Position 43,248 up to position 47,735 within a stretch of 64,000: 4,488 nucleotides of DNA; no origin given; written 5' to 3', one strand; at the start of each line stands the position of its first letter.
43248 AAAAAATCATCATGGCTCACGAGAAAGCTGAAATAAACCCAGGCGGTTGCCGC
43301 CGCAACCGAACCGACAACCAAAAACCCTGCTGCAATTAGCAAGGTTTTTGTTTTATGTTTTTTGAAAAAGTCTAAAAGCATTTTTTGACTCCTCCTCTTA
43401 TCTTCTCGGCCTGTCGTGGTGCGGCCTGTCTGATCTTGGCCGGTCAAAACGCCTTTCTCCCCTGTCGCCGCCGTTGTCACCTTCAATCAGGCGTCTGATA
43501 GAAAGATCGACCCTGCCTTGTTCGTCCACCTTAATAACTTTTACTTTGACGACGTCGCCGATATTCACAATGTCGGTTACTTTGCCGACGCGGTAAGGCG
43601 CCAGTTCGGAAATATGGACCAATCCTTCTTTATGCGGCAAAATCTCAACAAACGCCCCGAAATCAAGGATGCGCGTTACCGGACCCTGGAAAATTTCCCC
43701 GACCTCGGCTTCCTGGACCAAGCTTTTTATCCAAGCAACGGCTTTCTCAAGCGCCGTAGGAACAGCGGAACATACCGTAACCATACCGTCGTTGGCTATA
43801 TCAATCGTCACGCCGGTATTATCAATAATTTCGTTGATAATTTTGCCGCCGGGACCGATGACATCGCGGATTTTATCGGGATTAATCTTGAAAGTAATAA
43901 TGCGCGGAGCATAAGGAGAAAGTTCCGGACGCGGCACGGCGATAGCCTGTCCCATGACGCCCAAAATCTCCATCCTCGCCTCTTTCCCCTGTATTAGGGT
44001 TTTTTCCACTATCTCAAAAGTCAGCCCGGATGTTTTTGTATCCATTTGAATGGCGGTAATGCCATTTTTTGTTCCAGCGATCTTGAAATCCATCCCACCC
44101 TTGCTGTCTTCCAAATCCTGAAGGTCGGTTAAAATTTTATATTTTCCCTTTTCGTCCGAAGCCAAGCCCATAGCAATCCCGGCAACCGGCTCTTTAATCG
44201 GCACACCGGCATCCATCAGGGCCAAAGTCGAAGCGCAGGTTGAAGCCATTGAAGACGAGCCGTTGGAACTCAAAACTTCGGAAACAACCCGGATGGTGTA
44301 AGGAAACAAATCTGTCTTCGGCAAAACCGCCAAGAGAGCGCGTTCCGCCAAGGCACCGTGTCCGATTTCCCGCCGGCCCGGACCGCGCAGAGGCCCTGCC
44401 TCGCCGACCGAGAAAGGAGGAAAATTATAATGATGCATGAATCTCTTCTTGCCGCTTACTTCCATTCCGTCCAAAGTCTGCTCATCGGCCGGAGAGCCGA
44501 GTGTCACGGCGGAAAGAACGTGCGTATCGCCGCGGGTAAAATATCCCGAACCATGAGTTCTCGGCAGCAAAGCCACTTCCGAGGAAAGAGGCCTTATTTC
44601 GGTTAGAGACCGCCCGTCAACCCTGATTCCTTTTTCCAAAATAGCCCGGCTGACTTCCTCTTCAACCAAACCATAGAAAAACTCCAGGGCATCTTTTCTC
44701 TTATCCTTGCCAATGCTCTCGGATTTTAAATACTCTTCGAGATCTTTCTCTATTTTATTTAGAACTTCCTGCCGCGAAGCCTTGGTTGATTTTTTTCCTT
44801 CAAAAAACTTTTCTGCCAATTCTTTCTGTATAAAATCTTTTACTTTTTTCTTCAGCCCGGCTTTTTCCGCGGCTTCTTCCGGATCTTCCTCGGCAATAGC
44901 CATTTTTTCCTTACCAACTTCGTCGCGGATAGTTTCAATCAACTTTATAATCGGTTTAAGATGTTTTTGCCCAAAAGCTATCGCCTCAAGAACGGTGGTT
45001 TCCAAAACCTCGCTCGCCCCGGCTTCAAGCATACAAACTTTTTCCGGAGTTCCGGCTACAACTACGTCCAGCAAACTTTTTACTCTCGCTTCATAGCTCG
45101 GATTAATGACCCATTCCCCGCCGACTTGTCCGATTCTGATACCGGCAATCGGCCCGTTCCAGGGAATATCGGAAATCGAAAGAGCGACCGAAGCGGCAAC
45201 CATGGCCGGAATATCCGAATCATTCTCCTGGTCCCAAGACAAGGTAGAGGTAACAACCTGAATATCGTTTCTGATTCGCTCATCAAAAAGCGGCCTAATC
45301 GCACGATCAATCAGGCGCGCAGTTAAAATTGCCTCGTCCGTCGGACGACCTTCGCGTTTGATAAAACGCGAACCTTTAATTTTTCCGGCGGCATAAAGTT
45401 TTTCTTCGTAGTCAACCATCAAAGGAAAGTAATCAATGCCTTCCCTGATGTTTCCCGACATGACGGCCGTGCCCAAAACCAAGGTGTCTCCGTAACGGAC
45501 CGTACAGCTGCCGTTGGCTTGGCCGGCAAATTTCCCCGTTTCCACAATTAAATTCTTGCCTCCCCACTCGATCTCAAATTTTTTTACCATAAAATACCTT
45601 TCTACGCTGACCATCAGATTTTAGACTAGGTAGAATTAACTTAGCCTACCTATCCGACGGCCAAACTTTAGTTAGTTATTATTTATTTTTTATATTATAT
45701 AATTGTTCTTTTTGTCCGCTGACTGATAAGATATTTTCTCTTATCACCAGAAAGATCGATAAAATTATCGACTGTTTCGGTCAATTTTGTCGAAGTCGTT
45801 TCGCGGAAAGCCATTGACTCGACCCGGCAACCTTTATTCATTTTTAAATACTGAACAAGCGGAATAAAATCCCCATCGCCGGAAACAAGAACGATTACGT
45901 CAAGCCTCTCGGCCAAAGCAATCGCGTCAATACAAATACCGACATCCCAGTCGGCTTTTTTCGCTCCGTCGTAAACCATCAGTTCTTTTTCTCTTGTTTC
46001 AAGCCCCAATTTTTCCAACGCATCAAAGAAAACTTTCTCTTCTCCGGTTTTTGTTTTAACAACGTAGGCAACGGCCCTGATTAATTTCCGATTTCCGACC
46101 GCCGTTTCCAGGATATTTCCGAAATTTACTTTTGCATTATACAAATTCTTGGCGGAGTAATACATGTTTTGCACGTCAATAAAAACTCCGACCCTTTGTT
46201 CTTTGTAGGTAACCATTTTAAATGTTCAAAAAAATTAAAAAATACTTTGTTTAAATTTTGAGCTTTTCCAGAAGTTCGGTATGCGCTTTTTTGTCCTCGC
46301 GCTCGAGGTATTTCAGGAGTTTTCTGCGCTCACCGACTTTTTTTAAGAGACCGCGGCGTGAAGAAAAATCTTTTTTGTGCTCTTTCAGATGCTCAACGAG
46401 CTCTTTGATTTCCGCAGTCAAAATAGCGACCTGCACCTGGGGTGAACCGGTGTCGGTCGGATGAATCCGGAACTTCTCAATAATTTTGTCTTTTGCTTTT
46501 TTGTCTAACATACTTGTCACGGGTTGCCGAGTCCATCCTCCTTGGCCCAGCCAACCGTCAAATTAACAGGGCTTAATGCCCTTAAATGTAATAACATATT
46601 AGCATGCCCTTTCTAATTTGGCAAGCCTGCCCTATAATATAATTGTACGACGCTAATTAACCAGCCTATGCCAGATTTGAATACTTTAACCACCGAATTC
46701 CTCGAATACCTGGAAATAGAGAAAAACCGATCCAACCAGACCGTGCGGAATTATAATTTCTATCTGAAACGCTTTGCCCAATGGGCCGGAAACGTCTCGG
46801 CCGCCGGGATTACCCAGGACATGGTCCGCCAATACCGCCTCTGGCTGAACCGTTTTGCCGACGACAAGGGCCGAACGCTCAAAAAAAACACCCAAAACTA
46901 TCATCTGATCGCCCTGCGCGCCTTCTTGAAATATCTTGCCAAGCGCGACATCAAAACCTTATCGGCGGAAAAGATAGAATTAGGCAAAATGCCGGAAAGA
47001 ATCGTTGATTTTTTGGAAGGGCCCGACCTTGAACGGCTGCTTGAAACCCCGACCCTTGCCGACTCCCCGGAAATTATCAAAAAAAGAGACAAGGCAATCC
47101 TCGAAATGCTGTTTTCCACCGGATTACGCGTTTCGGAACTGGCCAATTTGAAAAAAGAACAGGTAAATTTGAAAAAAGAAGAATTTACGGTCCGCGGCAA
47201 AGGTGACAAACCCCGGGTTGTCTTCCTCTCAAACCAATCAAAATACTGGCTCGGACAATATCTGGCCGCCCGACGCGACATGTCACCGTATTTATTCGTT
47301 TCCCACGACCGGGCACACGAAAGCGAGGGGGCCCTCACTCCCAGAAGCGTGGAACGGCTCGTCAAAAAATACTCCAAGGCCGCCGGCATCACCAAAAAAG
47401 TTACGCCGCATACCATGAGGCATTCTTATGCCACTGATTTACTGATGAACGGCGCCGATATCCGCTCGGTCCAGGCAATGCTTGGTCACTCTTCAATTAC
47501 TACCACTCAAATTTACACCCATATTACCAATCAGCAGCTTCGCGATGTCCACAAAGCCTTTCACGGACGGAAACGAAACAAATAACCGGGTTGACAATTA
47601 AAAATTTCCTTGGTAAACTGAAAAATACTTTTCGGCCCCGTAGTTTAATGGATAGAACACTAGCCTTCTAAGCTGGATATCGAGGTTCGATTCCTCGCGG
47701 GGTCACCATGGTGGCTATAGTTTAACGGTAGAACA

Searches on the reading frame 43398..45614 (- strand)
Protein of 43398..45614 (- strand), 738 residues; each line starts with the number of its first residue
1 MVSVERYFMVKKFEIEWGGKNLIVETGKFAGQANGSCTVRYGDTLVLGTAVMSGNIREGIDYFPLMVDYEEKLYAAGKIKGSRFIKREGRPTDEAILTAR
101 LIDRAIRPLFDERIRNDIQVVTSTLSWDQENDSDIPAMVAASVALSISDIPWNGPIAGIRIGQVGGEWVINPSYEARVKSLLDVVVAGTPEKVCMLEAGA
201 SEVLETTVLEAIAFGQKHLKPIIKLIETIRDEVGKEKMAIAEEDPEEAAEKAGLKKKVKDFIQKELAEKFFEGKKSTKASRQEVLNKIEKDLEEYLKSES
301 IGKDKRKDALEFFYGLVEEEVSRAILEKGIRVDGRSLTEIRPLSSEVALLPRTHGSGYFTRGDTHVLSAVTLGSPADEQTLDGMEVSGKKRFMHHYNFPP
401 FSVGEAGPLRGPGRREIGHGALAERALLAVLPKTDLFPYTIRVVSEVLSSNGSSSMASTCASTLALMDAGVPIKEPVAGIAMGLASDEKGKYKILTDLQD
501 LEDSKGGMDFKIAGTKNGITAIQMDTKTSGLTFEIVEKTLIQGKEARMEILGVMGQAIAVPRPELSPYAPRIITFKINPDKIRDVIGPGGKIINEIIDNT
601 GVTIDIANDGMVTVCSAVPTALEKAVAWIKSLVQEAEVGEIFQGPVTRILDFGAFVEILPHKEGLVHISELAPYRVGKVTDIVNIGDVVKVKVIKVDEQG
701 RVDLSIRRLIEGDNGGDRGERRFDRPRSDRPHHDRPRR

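Call 22: search_protein_families(library=pfam, proteins=[window:43398-45614:-], max_evalue=0.001)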
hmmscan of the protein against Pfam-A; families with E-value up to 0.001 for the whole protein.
window:43398-45614:- (738 aa): 5 families
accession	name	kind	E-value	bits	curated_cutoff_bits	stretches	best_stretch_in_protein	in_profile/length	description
PF01138.27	RNase_PH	-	8.8e-54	181.8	25.5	2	339-472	1-130/130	3' exoribonuclease family, domain 1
PF00575.29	S1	-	2.9e-18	66.5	22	1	636-707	2-74/74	S1 RNA binding domain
PF03725.20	RNase_PH_C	-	6.4e-16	58.5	20.8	2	154-217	1-66/67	3' exoribonuclease family, domain 2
PF00013.35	KH_1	-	3.2e-10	40.1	21.5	1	573-630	2-65/66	KH domain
PF03726.19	PNPase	-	9.7e-07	29.6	24.6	1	254-336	2-81/81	Polyribonucleotide nucleotidyltransferase, RNA binding domain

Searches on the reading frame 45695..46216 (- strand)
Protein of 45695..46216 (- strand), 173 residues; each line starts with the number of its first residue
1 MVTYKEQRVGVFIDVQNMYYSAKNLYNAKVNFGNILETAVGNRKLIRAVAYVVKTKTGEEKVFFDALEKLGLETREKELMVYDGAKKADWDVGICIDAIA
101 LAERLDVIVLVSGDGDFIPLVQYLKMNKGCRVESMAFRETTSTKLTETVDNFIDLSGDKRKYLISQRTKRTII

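Call 22: search_protein_families(library=pfam, proteins=[window:45695-46216:-], max_evalue=0.001)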
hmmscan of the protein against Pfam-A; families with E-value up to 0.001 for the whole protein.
window:45695-46216:- (173 aa): 1 family
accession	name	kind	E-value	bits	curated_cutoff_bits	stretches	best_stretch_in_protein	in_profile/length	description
PF01936.24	NYN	-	6.9e-34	117.9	24.2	1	8-155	1-144/145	NYN domain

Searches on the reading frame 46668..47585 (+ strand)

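Call 19: search_protein_families(library=pfam, proteins=[window:46668-47585:+], max_evalue=0.001)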
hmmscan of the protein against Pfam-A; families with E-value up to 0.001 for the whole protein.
window:46668-47585:+ (305 aa): 4 families
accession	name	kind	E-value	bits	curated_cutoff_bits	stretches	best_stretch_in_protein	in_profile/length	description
PF00589.27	Phage_integrase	-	5.3e-41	140.7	27.1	1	116-289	3-171/172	Phage integrase family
PF02899.23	Phage_int_SAM_1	-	1.1e-12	48.5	22.3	1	10-93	3-82/83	Phage integrase, N-terminal SAM-like domain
PF13102.12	Phage_int_SAM_5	-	2.4e-08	34.6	22.3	1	13-97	8-89/98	Phage integrase SAM-like domain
PF13495.12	Phage_int_SAM_4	-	1e-07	32.7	27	1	9-96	3-84/85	Phage integrase, N-terminal SAM-like domain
